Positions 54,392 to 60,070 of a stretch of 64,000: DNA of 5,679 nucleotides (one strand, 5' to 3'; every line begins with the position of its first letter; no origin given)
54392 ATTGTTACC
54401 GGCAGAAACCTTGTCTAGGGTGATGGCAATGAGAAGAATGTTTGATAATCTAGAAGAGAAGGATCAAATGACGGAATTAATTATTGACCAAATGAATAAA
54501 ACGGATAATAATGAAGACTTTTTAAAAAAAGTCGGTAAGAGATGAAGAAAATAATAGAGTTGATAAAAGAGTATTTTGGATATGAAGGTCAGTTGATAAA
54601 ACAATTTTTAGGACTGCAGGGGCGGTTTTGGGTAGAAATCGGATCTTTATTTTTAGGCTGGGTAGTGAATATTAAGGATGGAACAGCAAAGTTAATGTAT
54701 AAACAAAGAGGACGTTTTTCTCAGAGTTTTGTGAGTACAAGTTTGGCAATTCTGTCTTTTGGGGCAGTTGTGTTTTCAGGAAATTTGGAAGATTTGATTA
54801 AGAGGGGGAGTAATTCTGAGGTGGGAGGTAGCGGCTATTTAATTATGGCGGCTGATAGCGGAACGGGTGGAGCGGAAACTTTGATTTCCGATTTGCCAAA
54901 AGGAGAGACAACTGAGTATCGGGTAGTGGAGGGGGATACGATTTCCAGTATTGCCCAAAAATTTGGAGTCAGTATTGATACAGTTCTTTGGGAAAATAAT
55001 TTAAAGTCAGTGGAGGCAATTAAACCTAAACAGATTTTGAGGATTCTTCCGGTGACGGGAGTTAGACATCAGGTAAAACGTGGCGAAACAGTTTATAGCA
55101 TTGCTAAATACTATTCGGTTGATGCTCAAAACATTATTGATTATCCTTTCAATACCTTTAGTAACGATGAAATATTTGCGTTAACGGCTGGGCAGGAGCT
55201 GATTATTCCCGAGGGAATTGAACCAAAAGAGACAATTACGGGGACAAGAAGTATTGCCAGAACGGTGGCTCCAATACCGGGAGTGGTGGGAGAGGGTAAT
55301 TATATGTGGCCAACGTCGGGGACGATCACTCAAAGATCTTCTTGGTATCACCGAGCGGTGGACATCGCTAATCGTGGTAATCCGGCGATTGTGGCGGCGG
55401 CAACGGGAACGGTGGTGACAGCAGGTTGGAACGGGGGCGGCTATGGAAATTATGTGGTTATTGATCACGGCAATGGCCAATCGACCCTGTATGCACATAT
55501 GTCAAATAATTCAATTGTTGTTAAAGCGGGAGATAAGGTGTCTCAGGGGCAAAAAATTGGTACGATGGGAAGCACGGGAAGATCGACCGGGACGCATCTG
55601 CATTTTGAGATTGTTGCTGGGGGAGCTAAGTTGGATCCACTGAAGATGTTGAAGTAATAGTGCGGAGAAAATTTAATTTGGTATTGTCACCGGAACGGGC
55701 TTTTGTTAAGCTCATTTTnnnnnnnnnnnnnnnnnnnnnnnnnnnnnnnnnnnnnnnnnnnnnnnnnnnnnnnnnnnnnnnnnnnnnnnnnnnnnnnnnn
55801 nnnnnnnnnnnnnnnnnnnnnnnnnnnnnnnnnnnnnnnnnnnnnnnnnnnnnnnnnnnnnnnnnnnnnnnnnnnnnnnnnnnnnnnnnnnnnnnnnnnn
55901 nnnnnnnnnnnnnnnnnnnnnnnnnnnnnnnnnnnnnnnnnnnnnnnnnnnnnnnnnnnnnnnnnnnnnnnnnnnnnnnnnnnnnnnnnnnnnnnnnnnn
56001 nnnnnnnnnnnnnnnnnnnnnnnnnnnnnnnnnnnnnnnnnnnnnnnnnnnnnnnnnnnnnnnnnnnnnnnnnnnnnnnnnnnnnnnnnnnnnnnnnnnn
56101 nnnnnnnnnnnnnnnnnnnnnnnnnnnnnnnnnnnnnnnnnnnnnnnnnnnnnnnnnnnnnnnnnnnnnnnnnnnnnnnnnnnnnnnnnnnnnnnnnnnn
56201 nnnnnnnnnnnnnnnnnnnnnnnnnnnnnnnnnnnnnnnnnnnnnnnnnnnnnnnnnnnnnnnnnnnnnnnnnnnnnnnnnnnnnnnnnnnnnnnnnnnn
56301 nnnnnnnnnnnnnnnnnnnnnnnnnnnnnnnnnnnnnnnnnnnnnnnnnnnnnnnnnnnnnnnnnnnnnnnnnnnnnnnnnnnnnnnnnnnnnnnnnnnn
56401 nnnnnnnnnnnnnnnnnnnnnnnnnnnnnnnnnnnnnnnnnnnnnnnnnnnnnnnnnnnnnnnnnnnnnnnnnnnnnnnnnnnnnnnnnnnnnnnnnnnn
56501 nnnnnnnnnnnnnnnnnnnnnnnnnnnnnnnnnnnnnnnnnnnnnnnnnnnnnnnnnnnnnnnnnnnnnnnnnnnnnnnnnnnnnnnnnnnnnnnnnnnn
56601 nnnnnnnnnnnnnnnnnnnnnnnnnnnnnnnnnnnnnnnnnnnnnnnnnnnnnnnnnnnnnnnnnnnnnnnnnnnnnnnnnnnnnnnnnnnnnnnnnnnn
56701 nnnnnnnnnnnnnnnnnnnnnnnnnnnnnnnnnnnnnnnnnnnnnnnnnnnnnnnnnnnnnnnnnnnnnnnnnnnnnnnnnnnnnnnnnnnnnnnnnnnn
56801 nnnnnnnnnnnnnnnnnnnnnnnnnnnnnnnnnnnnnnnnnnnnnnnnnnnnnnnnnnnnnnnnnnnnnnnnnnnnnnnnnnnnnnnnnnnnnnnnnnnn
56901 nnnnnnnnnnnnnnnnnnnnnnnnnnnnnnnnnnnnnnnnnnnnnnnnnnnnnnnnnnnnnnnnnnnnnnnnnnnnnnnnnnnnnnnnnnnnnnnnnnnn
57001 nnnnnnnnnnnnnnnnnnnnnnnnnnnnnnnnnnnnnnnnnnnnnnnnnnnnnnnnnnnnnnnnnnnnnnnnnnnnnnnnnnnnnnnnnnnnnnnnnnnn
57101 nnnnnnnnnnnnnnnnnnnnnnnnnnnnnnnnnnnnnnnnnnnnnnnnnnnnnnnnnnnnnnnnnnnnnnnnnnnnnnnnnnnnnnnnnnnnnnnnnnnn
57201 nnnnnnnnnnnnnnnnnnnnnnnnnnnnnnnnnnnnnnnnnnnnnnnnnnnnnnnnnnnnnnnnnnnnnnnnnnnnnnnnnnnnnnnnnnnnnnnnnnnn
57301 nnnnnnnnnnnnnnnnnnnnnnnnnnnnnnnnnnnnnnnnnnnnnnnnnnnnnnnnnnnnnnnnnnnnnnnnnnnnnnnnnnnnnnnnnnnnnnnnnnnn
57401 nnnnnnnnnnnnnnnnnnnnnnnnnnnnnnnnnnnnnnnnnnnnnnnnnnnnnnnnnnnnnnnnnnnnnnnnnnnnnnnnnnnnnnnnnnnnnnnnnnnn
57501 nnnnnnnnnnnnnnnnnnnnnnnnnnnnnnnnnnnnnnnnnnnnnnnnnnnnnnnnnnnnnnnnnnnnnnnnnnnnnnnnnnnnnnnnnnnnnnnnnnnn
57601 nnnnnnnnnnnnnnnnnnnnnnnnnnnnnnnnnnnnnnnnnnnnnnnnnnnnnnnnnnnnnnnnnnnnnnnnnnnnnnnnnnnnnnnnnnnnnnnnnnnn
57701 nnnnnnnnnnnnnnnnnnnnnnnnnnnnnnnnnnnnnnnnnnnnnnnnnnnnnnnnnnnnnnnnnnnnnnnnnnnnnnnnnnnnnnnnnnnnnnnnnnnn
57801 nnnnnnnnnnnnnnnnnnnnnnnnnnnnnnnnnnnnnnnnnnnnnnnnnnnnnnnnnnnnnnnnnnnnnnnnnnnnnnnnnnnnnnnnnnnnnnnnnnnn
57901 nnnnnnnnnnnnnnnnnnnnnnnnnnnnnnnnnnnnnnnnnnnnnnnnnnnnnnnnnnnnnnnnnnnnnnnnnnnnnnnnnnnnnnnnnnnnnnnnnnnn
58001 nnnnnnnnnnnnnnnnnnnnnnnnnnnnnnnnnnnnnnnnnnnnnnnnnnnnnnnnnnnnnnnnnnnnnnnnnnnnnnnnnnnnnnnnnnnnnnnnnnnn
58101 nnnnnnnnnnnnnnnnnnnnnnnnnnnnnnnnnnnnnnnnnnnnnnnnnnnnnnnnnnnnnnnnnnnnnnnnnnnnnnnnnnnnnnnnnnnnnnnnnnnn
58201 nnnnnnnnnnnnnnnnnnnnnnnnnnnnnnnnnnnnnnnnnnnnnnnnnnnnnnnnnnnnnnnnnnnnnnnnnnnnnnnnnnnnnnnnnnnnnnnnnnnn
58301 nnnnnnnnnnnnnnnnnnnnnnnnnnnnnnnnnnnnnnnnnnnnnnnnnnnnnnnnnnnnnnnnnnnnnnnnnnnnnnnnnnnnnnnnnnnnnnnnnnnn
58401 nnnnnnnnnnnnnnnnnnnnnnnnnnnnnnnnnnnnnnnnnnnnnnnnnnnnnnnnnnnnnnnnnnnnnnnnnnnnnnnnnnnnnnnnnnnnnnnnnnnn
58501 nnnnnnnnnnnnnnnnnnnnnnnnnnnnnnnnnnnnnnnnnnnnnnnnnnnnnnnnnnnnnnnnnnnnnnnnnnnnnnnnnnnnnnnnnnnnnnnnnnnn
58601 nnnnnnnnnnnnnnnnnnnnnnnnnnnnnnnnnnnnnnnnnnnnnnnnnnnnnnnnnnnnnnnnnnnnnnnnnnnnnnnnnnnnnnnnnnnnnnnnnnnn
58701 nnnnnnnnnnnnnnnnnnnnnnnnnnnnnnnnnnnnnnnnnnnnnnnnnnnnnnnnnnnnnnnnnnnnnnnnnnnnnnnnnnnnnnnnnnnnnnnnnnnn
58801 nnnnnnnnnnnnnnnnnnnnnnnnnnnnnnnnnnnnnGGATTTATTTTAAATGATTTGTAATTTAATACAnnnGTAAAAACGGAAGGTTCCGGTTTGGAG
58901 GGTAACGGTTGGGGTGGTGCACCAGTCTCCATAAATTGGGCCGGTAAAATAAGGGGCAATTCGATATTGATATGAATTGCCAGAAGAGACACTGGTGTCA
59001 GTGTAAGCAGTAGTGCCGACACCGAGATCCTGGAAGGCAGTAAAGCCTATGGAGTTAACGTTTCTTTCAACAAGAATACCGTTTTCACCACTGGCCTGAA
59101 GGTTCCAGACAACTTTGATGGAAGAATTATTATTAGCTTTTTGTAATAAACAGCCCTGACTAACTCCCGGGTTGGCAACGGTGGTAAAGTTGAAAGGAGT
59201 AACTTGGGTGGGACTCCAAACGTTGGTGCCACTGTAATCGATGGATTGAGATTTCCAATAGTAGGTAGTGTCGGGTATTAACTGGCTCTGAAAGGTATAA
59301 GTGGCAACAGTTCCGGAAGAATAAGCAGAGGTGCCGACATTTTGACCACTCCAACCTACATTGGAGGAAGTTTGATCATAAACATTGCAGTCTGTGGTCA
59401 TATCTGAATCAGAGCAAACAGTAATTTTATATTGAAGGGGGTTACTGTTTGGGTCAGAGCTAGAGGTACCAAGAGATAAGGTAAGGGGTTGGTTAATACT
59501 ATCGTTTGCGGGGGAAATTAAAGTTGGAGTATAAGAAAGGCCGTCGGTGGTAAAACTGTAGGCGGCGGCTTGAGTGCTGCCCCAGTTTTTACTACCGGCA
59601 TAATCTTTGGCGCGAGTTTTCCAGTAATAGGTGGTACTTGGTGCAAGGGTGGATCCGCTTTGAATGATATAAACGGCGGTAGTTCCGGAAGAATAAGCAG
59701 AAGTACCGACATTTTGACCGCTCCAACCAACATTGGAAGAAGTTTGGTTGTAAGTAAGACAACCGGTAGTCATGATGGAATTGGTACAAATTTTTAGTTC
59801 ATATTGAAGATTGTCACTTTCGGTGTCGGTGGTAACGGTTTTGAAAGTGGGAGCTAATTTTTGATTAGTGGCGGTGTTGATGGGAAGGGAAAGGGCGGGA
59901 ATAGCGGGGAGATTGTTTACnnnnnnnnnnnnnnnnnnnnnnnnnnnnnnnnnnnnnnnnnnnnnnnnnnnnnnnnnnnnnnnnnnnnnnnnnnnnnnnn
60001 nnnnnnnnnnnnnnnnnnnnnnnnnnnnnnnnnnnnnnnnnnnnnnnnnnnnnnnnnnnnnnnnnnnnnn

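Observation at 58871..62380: Giant surface protein with an about 250-residue poly-glycine domain and duplicated FN3-like modules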

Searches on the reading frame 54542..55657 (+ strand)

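Call 40: search_protein_families(library=pfam, proteins=[window:54542-55657:+], max_evalue=0.001)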
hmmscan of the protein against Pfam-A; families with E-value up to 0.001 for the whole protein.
window:54542-55657:+ (371 aa): 4 families
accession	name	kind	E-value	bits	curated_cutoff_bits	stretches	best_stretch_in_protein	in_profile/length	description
PF01551.29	Peptidase_M23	-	2.8e-32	111.2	28.7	1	269-366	2-96/96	Peptidase family M23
PF01476.26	LysM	-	2.3e-18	66.3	20.9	2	126-168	1-42/43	LysM domain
PF23473.1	LysM3_LYK4_5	-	1.2e-12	48.1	29.3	1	126-160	5-38/48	LYK4/5 LysM3 domain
PF23446.1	LysM1_NFP_LYK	-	0.00056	21.2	36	0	132-171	16-55/60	NFP/LYK LysM1 domain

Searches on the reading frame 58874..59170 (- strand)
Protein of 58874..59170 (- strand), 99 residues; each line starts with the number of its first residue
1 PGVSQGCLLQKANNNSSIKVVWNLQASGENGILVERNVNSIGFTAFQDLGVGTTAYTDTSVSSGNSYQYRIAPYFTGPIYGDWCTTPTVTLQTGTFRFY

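Call 32: search_protein_families(library=pfam, proteins=[window:58874-59170:-], max_evalue=10)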
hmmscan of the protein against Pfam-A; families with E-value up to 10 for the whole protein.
window:58874-59170:- (99 aa): 0 families

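Call 63: search_solved_structures(query=window:58874-59170:-, max_evalue=10, show_alignments=2)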
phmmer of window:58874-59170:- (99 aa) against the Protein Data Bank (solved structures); distinct sequences matched with E-value up to 10: 8.
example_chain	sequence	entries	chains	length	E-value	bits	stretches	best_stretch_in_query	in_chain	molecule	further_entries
3mpc_A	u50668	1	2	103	0.0047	20.6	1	11-75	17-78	Fn3-like protein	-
4ppu_A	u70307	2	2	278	0.025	18.2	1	44-91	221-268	Chorismate mutase 1, chloroplastic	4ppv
1oh2_Q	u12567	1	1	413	0.044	17.4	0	45-93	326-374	Sucrose porin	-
1a0s_P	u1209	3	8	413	0.046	17.4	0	45-93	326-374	SUCROSE-SPECIFIC PORIN | Sucrose porin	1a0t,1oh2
5g56_A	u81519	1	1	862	0.049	17.3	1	12-74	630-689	CARBOHYDRATE BINDING FAMILY 6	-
1x5g_A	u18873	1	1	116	0.19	15.4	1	12-93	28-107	Neogenin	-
2hxr_A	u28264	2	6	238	1.5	12.6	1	44-93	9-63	HTH-type transcriptional regulator cynR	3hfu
4fd0_A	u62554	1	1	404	1.6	12.5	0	30-56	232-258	Leucine rich hypothetical protein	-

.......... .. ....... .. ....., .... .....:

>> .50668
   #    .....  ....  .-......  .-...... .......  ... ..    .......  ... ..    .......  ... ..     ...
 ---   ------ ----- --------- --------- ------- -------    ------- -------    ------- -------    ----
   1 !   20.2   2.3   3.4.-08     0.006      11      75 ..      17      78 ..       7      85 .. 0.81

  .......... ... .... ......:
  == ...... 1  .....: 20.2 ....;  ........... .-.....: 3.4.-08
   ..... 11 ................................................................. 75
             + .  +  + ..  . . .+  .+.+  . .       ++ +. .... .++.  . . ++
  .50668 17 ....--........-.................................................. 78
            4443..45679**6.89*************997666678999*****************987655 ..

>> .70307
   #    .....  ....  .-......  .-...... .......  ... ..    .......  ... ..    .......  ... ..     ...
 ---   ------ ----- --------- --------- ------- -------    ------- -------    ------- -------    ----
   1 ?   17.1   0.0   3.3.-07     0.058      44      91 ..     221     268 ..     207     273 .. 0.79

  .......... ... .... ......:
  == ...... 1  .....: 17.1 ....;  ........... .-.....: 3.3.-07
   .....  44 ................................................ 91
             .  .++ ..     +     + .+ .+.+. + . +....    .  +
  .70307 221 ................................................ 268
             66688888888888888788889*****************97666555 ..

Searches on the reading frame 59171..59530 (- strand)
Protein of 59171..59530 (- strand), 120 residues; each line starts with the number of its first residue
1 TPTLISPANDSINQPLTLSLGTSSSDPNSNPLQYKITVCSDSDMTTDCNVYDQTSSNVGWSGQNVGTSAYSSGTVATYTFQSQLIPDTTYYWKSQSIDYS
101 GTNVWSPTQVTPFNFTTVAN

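Call 32: search_protein_families(library=pfam, proteins=[window:59171-59530:-], max_evalue=10)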
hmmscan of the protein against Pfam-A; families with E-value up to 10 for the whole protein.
window:59171-59530:- (120 aa): 2 families
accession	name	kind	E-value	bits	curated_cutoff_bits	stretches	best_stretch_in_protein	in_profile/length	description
PF24489.1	Ig_J_second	-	0.042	14.3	27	1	34-106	13-87/105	Tip attachment protein J second Ig-like domain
PF13205.12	Big_5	-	0.46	11.7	23.6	1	61-117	50-105/105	Bacterial Ig-like domain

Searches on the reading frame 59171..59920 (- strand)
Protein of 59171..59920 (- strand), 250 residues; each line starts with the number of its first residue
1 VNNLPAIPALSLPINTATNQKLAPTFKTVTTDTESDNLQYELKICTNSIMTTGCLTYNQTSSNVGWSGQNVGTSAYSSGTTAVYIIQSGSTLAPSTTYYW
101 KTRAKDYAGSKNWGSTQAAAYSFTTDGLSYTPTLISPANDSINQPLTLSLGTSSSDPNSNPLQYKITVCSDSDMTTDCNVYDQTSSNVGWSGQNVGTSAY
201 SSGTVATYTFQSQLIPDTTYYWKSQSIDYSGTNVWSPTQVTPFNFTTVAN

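Call 76: search_solved_structures(query=window:59171-59920:-, max_evalue=10)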
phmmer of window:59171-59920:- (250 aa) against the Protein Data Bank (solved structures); distinct sequences matched with E-value up to 10: 1.
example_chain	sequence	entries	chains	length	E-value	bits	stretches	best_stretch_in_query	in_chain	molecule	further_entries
4qrj_A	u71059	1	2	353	0.12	15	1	56-100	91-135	putative 6-phosphogluconolactonase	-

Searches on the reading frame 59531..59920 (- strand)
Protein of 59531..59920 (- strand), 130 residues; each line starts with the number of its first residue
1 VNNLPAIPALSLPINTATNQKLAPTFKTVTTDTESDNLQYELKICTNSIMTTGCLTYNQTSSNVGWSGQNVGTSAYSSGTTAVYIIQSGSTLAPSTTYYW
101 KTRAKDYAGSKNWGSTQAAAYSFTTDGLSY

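Call 32: search_protein_families(library=pfam, proteins=[window:59531-59920:-], max_evalue=10)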
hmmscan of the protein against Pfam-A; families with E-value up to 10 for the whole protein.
window:59531-59920:- (130 aa): 2 families
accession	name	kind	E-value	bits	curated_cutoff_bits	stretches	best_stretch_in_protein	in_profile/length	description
PF25788.1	Ig_Rha78A_N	-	0.011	16.4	27.4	1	67-117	46-97/105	Rha78A-like, N-terminal immunoglobulin domain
PF24489.1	Ig_J_second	-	0.011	16.2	27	1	67-122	41-95/105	Tip attachment protein J second Ig-like domain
